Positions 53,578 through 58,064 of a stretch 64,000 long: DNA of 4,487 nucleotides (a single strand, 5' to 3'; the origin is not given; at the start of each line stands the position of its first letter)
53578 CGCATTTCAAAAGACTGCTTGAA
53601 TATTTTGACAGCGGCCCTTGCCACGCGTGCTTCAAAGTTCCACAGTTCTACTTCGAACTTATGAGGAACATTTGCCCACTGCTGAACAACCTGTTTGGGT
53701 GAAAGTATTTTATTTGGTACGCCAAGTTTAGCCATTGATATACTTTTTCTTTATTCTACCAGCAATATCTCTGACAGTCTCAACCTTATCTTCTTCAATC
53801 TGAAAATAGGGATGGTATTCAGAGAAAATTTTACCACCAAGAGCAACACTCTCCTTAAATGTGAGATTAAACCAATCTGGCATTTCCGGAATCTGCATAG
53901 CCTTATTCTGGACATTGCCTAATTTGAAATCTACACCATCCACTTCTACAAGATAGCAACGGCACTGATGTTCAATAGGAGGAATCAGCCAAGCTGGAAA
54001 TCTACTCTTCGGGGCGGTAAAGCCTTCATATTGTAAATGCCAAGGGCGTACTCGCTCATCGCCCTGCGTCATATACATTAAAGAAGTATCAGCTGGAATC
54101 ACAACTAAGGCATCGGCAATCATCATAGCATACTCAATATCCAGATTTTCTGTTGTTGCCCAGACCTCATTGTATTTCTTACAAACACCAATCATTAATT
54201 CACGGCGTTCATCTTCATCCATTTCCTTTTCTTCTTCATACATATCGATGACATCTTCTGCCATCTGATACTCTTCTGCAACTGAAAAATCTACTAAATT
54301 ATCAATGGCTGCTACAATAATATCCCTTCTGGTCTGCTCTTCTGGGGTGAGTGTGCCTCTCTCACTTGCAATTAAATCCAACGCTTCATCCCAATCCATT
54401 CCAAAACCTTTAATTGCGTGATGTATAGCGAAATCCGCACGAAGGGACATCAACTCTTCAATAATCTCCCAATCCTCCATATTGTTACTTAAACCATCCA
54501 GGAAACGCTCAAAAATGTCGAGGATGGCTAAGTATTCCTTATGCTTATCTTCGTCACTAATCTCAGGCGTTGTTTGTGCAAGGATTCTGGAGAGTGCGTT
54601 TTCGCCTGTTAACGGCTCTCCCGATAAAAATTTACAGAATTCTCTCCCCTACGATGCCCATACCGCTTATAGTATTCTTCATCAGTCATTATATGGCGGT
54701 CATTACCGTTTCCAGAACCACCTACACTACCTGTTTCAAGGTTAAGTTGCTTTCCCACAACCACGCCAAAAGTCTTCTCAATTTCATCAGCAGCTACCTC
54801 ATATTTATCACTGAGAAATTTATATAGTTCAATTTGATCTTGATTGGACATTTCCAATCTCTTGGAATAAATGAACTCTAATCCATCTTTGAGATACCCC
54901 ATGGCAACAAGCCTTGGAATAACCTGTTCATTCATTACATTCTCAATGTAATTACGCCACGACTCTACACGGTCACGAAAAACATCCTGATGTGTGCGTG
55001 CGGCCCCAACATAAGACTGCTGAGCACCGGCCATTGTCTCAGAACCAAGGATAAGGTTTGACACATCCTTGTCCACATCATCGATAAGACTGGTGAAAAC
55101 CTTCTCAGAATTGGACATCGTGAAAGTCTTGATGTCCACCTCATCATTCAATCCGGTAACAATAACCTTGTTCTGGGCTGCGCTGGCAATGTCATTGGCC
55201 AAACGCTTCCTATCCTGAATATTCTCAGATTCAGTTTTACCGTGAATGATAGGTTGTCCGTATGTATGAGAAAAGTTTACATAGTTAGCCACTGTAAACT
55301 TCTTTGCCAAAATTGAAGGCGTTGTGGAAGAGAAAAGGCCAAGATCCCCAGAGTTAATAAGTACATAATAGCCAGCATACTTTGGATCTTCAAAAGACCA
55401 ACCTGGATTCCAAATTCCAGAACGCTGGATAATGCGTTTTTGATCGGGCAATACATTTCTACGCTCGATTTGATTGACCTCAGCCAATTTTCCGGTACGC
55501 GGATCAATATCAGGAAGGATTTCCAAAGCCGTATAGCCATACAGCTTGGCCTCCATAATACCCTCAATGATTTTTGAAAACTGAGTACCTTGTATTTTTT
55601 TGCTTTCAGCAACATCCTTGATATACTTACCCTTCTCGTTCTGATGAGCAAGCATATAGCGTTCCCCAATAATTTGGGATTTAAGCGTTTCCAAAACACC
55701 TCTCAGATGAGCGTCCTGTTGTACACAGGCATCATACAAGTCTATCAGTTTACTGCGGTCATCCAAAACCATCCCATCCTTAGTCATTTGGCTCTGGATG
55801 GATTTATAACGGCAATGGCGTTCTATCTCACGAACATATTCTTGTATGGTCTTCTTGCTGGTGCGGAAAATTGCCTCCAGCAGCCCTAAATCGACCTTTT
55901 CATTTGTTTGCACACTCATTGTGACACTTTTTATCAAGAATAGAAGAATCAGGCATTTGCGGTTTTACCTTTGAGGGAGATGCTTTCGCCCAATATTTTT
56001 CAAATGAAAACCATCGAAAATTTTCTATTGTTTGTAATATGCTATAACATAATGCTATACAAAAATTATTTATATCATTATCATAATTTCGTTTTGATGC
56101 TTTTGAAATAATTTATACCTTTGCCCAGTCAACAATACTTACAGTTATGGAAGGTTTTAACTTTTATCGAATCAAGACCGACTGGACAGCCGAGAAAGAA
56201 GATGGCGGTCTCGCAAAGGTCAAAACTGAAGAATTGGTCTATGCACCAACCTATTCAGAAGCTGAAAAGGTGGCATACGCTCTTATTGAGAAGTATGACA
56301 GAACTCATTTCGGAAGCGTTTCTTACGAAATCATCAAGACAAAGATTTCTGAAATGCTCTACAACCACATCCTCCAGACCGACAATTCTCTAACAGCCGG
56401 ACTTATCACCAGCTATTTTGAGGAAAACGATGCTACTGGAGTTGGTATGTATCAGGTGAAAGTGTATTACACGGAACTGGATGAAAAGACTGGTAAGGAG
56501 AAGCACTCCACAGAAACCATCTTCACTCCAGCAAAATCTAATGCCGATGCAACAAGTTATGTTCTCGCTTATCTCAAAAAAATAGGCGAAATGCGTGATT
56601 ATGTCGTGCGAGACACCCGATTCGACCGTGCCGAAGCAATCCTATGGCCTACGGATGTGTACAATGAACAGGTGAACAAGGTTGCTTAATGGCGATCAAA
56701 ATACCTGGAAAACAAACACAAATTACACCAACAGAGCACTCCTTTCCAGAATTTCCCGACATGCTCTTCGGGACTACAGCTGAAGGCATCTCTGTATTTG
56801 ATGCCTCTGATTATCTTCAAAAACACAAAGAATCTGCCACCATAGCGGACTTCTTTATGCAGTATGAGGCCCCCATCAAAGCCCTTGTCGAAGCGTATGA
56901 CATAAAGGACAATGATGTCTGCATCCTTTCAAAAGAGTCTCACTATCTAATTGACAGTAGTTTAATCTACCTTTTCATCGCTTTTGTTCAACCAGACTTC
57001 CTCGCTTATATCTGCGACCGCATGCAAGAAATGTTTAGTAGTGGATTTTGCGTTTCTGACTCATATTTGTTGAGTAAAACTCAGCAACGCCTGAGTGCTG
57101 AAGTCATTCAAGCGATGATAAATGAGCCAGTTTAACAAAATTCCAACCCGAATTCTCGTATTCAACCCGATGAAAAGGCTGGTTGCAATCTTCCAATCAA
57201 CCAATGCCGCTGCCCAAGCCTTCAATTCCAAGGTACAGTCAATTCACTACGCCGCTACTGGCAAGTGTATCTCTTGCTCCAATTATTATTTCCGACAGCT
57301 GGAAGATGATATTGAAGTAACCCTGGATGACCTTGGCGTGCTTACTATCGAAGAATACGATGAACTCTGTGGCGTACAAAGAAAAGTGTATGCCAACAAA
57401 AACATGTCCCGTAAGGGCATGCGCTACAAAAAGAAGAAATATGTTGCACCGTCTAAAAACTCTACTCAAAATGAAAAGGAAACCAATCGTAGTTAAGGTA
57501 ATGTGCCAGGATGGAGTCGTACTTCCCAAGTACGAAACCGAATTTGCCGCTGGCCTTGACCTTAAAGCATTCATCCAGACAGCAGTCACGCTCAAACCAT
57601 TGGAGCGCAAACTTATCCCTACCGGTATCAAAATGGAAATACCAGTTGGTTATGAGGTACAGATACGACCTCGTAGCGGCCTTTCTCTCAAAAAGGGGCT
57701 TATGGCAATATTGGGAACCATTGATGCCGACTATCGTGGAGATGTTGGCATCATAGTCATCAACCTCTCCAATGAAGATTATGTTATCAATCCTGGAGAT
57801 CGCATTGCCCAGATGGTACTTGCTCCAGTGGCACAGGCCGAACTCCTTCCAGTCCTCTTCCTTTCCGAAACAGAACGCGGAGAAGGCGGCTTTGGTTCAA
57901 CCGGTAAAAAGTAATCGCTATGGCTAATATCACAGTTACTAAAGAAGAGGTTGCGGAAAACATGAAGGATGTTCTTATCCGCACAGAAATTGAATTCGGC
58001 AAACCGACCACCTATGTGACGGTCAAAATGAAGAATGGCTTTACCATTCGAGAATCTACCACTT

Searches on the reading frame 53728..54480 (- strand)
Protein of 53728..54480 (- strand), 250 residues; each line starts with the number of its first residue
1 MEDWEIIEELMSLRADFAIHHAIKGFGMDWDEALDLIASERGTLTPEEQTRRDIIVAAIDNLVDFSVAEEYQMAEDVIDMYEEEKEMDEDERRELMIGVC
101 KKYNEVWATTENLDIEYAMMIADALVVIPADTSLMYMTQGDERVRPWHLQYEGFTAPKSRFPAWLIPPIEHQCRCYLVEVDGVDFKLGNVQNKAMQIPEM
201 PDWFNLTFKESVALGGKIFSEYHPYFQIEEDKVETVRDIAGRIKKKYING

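Call 60: search_protein_families(library=phrogs, proteins=[window:53728-54480:-], max_evalue=0.001)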
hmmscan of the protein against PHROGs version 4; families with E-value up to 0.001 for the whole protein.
window:53728-54480:- (250 aa): 3 families
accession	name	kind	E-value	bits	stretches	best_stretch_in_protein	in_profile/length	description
phrog_19194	-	unknown function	1e-08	35.3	1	98-233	113-247/438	-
phrog_23416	-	unknown function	5.8e-05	23.2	1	133-233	129-227/459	-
phrog_220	-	head and packaging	0.00076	18.5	0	134-183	1018-1068/1338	minor head protein and DNA pilot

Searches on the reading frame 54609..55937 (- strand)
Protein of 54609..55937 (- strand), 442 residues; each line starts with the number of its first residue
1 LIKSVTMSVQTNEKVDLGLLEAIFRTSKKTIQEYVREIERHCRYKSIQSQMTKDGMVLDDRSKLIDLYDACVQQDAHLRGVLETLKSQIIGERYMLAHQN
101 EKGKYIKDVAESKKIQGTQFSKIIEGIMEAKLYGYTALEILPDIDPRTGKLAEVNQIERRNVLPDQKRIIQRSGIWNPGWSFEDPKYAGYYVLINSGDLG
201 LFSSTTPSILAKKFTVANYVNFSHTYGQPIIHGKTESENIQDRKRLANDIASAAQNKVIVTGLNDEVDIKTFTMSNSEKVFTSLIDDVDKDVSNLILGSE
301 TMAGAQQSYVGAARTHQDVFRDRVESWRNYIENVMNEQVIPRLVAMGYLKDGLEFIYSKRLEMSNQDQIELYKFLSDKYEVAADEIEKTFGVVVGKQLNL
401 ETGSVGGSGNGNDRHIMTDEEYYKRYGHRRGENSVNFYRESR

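Call 60: search_protein_families(library=phrogs, proteins=[window:54609-55937:-], max_evalue=0.001)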
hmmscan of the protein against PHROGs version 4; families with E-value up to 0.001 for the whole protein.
window:54609-55937:- (442 aa): 2 families
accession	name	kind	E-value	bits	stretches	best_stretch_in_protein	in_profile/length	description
phrog_113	-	head and packaging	1.4e-19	70.8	1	61-351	62-367/1272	portal protein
phrog_35074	-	unknown function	1.4e-07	30.9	1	62-350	43-319/890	-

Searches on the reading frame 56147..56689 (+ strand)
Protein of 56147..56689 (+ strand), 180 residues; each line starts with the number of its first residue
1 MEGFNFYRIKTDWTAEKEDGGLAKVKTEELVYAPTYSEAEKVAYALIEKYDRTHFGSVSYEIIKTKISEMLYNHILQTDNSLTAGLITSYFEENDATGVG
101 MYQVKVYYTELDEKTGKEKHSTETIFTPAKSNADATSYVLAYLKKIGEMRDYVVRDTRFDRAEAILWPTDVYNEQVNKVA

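Call 60: search_protein_families(library=phrogs, proteins=[window:56147-56689:+], max_evalue=0.001)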
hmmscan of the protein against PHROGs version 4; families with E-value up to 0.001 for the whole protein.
window:56147-56689:+ (180 aa): 2 families
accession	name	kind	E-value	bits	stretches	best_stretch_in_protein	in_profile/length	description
phrog_19572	-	unknown function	0.00016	22.6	0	7-154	5-128/153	-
phrog_15397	-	unknown function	0.00048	20.9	1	136-167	5-35/77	-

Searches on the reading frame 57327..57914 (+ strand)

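Call 60: search_protein_families(library=phrogs, proteins=[window:57327-57914:+], max_evalue=0.001)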
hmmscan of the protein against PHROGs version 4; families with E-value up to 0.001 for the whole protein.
window:57327-57914:+ (195 aa): 2 families
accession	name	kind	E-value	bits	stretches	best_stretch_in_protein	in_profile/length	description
phrog_135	-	DNA, RNA and nucleotide metabolism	3.3e-58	199.3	1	22-195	105-292/463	dUTPase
phrog_36630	-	unknown function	1e-05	26.4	1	66-104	19-57/72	-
